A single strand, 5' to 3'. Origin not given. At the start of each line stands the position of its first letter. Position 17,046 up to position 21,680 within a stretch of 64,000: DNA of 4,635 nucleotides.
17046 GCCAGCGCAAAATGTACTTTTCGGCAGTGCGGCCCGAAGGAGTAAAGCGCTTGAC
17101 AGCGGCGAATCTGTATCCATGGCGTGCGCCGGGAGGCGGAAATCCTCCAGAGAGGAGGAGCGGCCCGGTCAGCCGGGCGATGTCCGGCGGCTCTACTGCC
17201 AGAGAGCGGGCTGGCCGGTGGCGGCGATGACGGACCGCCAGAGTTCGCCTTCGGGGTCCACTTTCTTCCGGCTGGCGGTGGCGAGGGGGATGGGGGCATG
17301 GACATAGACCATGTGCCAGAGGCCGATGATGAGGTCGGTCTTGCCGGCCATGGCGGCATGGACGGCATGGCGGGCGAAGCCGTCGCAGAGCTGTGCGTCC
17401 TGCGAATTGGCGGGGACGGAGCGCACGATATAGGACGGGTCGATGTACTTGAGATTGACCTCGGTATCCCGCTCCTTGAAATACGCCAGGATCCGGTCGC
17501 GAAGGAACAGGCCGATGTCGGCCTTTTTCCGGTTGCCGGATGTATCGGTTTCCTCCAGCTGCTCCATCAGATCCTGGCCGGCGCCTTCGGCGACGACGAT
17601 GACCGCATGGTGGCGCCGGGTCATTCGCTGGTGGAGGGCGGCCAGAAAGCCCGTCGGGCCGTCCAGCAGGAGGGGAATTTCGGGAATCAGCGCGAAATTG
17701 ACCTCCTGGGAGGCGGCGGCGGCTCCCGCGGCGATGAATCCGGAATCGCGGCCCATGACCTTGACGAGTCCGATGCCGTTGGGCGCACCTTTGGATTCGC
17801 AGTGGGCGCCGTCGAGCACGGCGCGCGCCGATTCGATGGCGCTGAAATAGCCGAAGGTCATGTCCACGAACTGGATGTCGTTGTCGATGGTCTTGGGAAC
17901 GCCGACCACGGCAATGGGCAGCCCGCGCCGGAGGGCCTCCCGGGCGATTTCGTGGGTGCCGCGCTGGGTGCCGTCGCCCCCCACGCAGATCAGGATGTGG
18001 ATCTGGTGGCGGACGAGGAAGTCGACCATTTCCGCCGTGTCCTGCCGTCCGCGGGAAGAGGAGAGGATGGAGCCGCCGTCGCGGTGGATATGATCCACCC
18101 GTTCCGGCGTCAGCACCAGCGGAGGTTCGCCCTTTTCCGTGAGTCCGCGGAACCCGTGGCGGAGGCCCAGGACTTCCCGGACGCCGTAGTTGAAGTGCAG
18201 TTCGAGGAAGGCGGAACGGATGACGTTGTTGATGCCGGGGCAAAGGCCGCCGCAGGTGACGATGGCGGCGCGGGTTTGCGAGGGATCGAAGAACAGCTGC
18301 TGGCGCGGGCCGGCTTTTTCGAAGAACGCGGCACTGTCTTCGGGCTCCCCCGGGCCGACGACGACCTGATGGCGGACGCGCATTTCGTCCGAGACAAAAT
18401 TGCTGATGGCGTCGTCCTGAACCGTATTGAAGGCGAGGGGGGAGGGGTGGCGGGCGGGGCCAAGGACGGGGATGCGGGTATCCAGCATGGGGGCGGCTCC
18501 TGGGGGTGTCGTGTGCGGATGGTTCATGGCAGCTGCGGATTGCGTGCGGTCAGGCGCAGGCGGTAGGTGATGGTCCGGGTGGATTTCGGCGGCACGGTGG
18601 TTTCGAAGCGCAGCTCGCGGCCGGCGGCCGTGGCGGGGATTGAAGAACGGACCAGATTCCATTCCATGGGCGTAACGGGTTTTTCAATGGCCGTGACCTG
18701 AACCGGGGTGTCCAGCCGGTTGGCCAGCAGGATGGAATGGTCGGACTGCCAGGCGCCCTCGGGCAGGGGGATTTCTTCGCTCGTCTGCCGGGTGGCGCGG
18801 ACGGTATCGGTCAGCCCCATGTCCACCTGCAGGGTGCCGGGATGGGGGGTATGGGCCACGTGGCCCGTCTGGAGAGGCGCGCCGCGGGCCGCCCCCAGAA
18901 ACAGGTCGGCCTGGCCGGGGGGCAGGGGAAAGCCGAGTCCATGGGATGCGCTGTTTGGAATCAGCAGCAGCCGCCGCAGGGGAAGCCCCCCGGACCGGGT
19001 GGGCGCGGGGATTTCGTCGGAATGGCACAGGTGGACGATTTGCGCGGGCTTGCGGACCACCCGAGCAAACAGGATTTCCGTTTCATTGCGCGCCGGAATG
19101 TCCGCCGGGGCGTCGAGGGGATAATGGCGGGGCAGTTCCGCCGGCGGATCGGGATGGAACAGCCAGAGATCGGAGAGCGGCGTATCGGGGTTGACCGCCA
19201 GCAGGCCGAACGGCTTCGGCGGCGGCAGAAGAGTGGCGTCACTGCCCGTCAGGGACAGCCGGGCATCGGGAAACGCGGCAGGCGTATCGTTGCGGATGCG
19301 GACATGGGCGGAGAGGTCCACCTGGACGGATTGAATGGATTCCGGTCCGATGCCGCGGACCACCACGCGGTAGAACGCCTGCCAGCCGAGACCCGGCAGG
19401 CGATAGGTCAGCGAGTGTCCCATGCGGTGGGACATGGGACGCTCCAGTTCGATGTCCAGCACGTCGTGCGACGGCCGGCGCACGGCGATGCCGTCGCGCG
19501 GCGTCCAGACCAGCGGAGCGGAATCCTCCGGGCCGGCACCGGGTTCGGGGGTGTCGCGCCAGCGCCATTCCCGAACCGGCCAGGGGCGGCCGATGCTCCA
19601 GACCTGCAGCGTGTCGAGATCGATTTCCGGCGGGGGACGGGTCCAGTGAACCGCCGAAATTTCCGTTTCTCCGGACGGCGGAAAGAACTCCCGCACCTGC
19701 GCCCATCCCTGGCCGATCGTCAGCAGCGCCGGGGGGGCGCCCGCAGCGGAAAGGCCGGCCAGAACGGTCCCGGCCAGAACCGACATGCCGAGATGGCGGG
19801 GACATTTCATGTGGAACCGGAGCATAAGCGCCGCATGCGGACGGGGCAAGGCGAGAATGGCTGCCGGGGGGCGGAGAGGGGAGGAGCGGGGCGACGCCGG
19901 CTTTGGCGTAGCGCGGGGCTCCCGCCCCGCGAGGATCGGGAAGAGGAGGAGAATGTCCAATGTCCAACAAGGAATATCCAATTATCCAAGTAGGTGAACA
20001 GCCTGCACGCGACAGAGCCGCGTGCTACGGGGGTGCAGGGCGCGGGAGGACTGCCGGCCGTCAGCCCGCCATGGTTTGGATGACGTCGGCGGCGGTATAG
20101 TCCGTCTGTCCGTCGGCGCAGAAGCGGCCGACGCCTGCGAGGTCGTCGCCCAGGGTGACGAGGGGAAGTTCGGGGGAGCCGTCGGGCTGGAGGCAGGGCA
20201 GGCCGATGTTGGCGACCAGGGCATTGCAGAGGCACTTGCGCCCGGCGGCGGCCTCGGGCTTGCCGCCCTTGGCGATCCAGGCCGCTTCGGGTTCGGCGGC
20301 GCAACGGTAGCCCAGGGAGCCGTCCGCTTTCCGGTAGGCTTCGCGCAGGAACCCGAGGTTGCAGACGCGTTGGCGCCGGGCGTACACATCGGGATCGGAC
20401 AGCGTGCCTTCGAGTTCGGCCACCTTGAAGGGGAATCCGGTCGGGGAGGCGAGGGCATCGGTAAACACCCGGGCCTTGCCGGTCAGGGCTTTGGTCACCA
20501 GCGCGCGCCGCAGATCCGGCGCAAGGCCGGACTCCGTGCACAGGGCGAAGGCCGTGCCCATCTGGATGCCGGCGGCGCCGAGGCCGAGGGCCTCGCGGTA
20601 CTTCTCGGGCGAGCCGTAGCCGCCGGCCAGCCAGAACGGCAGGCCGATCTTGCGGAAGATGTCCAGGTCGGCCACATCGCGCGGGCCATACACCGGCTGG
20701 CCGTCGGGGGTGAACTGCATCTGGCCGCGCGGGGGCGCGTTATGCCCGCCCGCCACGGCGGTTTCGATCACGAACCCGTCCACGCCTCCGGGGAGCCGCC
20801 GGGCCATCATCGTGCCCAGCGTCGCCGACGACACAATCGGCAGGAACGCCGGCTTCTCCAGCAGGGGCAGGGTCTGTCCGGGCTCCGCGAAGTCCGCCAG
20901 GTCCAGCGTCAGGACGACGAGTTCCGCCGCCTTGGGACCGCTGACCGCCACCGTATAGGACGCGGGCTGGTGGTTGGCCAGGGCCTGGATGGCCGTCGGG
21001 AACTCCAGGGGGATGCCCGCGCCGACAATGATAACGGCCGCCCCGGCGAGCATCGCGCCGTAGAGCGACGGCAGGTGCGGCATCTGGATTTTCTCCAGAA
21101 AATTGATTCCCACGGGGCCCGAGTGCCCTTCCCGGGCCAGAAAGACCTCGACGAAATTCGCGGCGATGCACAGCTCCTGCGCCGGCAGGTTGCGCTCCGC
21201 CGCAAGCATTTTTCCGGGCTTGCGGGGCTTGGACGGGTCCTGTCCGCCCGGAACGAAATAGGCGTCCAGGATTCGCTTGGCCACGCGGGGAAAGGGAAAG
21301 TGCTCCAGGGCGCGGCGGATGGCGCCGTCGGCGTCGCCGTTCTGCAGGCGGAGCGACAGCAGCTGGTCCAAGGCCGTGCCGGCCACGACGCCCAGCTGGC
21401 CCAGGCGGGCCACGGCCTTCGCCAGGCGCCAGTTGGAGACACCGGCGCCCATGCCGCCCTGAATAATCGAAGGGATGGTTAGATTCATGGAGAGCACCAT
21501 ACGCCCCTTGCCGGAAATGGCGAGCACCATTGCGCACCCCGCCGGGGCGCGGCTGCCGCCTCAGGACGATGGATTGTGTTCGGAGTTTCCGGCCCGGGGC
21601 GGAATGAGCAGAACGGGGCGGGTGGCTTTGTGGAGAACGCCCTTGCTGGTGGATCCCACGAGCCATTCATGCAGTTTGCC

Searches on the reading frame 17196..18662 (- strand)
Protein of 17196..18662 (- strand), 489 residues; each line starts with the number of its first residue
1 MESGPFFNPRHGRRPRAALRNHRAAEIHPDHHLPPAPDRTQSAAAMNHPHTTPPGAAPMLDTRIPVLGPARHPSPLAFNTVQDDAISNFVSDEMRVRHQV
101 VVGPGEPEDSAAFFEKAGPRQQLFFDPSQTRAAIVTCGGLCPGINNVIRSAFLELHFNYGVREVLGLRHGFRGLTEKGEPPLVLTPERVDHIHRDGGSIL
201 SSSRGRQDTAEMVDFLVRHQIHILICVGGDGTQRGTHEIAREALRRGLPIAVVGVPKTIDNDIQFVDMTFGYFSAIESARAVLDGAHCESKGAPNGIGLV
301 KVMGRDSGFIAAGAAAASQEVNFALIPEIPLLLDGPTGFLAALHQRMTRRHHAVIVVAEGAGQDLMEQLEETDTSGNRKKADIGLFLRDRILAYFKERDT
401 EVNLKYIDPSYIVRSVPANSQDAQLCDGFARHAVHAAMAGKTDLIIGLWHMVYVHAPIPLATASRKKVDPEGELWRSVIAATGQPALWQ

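Call 53: search_protein_families(library=ncbifam, proteins=[window:17196-18662:-], max_evalue=0.00001)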
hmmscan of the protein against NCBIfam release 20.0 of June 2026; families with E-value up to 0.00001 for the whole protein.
window:17196-18662:- (489 aa): 11 families
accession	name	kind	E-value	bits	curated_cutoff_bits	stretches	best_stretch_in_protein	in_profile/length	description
NF005301.0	PRK06830.1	equivalog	9.6e-183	607.7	400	1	60-487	9-441/445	ATP-dependent 6-phosphofructokinase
NF002872.1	PRK03202.1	subfamily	2.6e-49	168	253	1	131-471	2-313/323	ATP-dependent 6-phosphofructokinase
TIGR02483.1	PFK_mixed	subfamily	4.3e-46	157.5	430.55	1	131-448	1-311/325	phosphofructokinase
NF010674.0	PRK14071.1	equivalog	1.2e-39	136.2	544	1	129-476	4-349/360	ATP-dependent 6-phosphofructokinase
NF010675.0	PRK14072.1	subfamily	3.6e-36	124.8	273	1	131-447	5-334/416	diphosphate--fructose-6-phosphate 1-phosphotransferase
NF041103.1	PFKA_PPi_Ttgales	equivalog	3.5e-35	121.8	550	1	133-451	2-336/407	diphosphate--fructose-6-phosphate 1-phosphotransferase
TIGR02482.1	PFKA_ATP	equivalog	2.1e-32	112.4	371.35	1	133-372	3-238/301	6-phosphofructokinase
NF005121.0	PRK06555.1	equivalog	2.5e-24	85.8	395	1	130-319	4-211/404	pyrophosphate--fructose-6-phosphate 1-phosphotransferase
TIGR02478.1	6PF1K_euk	equivalog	2.5e-23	82.1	708.4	1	132-369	3-259/744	6-phosphofructokinase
NF005482.0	PRK07085.1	subfamily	1.9e-18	66.3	446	1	128-328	72-276/558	diphosphate--fructose-6-phosphate 1-phosphotransferase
TIGR02477.1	PFKA_PPi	equivalog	2.6e-17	62.5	587.95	1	128-328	66-270/539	diphosphate--fructose-6-phosphate 1-phosphotransferase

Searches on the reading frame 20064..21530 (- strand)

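Call 53: search_protein_families(library=ncbifam, proteins=[window:20064-21530:-], max_evalue=0.00001)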
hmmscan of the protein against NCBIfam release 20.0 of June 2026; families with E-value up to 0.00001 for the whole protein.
window:20064-21530:- (489 aa): 1 family
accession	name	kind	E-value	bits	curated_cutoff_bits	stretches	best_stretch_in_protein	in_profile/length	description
TIGR03151.1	enACPred_II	equivalog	1.2e-09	37.9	453.1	0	229-349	112-213/307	enoyl-[acyl-carrier-protein] reductase FabK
